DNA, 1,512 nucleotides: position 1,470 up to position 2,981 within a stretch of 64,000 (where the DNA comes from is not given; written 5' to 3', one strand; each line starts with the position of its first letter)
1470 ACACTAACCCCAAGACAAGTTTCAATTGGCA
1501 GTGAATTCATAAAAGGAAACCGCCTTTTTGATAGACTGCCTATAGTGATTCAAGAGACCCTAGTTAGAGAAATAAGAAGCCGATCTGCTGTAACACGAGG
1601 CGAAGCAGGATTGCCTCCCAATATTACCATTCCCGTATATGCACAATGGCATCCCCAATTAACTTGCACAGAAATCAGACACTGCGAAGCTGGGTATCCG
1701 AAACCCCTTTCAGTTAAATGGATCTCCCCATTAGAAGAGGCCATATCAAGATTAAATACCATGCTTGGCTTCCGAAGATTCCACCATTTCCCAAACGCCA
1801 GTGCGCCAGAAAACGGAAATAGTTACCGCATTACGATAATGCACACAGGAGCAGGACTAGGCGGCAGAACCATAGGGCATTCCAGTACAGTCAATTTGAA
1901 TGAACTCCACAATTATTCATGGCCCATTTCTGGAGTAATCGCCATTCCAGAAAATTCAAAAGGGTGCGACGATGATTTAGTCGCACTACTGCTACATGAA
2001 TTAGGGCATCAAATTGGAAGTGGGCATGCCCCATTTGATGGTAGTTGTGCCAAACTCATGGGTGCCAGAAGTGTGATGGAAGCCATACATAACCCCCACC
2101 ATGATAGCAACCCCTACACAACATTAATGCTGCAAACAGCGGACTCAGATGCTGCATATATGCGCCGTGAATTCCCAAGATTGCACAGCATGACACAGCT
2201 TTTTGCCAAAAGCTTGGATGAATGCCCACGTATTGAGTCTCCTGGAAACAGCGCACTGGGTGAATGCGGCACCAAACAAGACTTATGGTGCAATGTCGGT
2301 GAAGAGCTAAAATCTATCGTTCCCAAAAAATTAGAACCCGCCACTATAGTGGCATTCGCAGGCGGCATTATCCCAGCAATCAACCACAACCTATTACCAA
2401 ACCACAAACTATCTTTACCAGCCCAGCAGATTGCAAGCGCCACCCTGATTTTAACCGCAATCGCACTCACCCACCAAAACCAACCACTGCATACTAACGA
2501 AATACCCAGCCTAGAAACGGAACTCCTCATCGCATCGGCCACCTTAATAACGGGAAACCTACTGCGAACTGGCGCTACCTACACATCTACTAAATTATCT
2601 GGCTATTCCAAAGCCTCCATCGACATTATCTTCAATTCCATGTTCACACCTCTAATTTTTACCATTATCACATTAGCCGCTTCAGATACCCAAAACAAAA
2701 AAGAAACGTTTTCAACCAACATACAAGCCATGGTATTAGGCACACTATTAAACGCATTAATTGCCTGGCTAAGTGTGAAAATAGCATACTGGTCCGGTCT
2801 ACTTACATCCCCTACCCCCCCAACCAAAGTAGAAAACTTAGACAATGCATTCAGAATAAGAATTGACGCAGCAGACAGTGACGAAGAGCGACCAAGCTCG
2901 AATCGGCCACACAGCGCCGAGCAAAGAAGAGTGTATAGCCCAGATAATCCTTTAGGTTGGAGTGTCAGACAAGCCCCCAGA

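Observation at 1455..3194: Metzincin-motif membrane protein inserted between the conserved rnhB-yraN pair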

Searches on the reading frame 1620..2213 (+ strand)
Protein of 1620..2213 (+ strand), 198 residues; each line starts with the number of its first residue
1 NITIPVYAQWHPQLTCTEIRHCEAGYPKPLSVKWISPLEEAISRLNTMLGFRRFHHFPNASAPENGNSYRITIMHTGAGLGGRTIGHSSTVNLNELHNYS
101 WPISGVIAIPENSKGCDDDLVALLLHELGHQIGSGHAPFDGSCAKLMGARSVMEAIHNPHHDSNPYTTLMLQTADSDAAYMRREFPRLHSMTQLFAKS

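Call 39: find_homologous_proteins(query=A2, max_evalue=10)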
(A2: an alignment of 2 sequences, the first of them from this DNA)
Query A2 (2 sequences): 897 candidates shared short words with the query, none scored E <= 10.

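Call 40: search_solved_structures(query=A2, max_evalue=10, show_alignments=3)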
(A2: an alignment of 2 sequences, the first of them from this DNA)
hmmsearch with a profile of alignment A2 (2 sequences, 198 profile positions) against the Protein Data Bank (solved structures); distinct sequences matched with E-value up to 10: 17.
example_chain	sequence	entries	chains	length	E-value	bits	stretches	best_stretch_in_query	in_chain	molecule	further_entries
1lml_A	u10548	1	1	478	0.052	16.5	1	95-138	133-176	LEISHMANOLYSIN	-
1bsw_A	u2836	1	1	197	0.063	16.2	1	99-157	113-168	PROTEIN (ACUTOLYSIN A)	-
1qua_A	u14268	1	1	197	0.081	15.8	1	105-149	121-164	ACUTOLYSIN-C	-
1bud_A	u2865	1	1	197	0.088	15.7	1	99-155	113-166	PROTEIN (ACUTOLYSIN A)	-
2w12_A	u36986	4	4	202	0.24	14.3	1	107-149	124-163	ZINC METALLOPROTEINASE BAP1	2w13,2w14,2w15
2ny6_A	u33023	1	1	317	0.26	14.2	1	9-61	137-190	ENVELOPE GLYCOPROTEIN GP120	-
1nd1_A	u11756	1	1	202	0.28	14.1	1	107-149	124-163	BaP1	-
3k7n_A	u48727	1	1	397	0.32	13.9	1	105-146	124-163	K-like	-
4j4m_A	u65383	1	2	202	0.35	13.8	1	119-150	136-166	zinc-dependent metalloproteinase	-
4q1l_A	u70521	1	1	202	0.58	13.1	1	105-146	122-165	Snake venom metalloproteinase leucurolysin-A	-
2ny5_G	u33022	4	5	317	0.66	12.9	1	9-61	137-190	ENVELOPE GLYCOPROTEIN GP120 | HIV-1 HxBc2 gp120 core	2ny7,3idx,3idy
1kug_A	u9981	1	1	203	0.67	12.8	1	110-149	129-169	metalloproteinase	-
2x7m_A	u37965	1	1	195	0.74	12.7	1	118-144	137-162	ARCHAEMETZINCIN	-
2ny0_A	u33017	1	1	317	0.8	12.6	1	9-61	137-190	ENVELOPE GLYCOPROTEIN GP120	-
3dnl_B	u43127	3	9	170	0.85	12.5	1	9-61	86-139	HIV-1 envelope glycoprotein gp120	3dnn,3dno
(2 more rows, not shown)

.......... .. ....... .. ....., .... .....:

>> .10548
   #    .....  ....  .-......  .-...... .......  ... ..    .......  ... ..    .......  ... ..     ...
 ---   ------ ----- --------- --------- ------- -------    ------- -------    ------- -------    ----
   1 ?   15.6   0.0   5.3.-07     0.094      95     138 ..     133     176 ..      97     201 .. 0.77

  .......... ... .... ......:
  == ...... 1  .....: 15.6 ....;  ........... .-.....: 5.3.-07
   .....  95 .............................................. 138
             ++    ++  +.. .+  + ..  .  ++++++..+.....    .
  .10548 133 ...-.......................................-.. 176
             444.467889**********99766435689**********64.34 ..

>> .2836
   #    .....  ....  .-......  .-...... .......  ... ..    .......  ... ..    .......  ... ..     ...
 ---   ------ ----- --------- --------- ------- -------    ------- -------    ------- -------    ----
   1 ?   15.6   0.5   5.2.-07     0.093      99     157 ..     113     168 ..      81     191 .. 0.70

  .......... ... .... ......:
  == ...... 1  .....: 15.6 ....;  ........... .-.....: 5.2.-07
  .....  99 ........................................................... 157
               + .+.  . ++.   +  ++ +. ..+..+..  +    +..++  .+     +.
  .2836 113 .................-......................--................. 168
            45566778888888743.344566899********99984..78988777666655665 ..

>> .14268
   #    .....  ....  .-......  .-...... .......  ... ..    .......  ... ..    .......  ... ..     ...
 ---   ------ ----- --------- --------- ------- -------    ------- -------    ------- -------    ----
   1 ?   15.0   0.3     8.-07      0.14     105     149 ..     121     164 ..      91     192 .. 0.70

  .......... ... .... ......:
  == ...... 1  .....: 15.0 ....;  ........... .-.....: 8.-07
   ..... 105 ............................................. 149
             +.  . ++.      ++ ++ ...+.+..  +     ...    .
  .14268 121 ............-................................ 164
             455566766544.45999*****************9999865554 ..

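Call 42: find_related_loci(query=A2, collection=metagenome_contigs, flank=6000)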
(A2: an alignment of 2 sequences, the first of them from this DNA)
Query A2 (198 aa) in metagenome_contigs; peptide patterns used: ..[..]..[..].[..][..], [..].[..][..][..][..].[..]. (x = any residue, [..] = any of these).
213 stretches matched a pattern, but none encodes a relative of the query by tblastn (E <= 1e-3).

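Call 77: find_related_loci(query=A2, collection=viral_contigs, flank=5000)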
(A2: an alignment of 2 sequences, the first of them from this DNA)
Query A2 (198 aa) in viral_contigs; peptide patterns used: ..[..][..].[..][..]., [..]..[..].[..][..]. (x = any residue, [..] = any of these).
600 stretches matched a pattern, but none encodes a relative of the query by tblastn (E <= 1e-3).

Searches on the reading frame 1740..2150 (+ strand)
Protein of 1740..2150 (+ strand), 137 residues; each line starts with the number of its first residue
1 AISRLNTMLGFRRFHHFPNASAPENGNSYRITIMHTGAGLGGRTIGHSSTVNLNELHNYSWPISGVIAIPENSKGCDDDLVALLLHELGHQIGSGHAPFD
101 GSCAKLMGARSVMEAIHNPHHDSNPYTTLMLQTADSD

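Call 18: search_protein_families(library=pfam, proteins=[window:1740-2150:+], max_evalue=10)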
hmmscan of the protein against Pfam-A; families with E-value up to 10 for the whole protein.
window:1740-2150:+ (137 aa): 4 families
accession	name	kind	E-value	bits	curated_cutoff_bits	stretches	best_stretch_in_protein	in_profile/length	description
PF13688.12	Reprolysin_5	-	0.0017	19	27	1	19-103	82-169/196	Metallo-peptidase family M12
PF13582.12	Reprolysin_3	-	0.028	15.4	22.4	1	76-96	102-122/123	Metallo-peptidase family M12B Reprolysin-like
PF22575.2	Vir1p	-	0.16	10.1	29.5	1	12-92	229-309/922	Virilizer, yeast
PF00413.30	Peptidase_M10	-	0.19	12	24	1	78-100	106-128/159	Matrixin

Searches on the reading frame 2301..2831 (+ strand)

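Call 18: search_protein_families(library=pfam, proteins=[window:2301-2831:+], max_evalue=10)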
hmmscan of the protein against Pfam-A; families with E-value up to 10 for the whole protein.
window:2301-2831:+ (177 aa): 1 family
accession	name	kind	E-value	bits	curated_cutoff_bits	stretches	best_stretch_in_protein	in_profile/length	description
PF16211.10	Histone_H2A_C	-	0.14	12.4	20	1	21-36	15-30/35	C-terminus of histone H2A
